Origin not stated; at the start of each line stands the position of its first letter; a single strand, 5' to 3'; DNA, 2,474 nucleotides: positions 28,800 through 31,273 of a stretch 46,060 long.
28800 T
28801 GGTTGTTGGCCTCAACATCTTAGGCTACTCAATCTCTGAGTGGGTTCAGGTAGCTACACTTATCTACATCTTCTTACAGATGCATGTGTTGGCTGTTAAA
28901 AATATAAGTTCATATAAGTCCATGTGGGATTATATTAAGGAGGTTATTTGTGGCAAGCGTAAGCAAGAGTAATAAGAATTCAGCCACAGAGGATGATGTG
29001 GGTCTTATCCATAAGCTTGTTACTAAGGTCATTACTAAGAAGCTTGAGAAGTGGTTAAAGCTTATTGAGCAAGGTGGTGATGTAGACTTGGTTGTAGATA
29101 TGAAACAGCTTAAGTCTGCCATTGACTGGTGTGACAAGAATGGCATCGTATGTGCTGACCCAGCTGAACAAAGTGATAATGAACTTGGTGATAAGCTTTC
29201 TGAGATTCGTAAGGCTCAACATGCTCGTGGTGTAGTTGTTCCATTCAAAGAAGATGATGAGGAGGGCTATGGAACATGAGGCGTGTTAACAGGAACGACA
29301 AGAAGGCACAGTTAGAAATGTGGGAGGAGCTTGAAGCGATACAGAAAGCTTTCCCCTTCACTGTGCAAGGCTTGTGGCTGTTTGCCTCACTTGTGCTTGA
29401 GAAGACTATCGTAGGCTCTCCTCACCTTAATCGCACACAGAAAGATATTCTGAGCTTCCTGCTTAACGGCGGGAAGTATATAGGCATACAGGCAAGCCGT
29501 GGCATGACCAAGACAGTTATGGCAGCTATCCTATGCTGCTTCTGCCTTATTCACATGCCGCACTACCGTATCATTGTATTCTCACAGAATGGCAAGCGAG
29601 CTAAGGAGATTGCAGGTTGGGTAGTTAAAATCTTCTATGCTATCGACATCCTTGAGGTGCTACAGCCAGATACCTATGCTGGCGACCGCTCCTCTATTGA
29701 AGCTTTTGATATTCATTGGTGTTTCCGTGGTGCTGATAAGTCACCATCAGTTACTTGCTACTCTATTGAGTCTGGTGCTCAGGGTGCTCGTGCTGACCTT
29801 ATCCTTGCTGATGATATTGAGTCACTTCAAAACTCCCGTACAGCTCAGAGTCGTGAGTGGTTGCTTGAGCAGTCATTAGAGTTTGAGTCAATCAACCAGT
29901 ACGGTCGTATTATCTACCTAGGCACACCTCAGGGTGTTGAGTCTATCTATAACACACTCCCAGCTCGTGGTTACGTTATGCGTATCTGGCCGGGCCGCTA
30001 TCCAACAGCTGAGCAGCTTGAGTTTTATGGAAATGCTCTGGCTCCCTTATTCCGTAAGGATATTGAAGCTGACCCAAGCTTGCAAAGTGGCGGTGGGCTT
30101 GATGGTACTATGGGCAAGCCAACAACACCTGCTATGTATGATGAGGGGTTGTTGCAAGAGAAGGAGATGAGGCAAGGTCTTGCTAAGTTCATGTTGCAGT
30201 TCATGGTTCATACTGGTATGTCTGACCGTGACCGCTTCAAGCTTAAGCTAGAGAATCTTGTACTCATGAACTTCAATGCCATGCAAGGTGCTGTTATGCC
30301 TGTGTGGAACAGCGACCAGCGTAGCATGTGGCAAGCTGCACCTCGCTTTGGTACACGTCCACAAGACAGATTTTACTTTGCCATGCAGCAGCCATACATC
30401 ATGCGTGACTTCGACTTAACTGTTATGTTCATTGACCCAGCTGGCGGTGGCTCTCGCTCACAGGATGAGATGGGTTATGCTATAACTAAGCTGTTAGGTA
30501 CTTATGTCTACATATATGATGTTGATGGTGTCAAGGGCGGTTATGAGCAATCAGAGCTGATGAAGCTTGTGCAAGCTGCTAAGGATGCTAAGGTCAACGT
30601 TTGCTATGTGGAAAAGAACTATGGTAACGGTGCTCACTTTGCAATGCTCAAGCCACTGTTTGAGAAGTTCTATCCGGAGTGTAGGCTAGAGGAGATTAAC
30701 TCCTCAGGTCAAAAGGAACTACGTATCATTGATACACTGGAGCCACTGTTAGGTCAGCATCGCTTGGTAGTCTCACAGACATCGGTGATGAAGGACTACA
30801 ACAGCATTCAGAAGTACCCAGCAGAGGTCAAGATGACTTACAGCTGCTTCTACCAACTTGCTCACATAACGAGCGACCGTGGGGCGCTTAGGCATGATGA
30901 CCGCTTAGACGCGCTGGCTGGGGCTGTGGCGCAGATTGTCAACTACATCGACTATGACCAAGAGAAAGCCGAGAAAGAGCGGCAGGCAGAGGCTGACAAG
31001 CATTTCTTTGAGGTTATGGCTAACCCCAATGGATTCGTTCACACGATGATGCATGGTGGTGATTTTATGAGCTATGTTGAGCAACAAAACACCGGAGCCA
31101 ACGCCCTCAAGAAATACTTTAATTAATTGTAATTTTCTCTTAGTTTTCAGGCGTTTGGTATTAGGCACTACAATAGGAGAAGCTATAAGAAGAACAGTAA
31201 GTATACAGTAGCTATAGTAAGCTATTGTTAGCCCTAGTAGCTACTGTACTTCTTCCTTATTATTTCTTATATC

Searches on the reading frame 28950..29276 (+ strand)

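Call 73: search_protein_families(library=pfam, proteins=[window:28950-29276:+], max_evalue=0.001)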
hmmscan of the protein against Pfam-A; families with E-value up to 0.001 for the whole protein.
window:28950-29276:+ (109 aa): 1 family
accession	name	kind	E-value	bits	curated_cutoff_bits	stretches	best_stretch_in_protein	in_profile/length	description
PF11123.14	DNA_Packaging_2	-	5.4e-14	52.5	27.5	1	12-103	1-78/79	DNA packaging protein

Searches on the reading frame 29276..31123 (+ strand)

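Call 73: search_protein_families(library=pfam, proteins=[window:29276-31123:+], max_evalue=0.001)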
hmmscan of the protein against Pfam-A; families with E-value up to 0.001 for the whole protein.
window:29276-31123:+ (616 aa): 1 family
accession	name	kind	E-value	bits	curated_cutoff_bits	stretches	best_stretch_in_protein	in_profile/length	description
PF22530.2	Terminase-T7_RNaseH-like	-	2.1e-34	118.5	27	1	386-497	1-108/108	Terminase Bacteriophage T7, Ribonuclease H-like domain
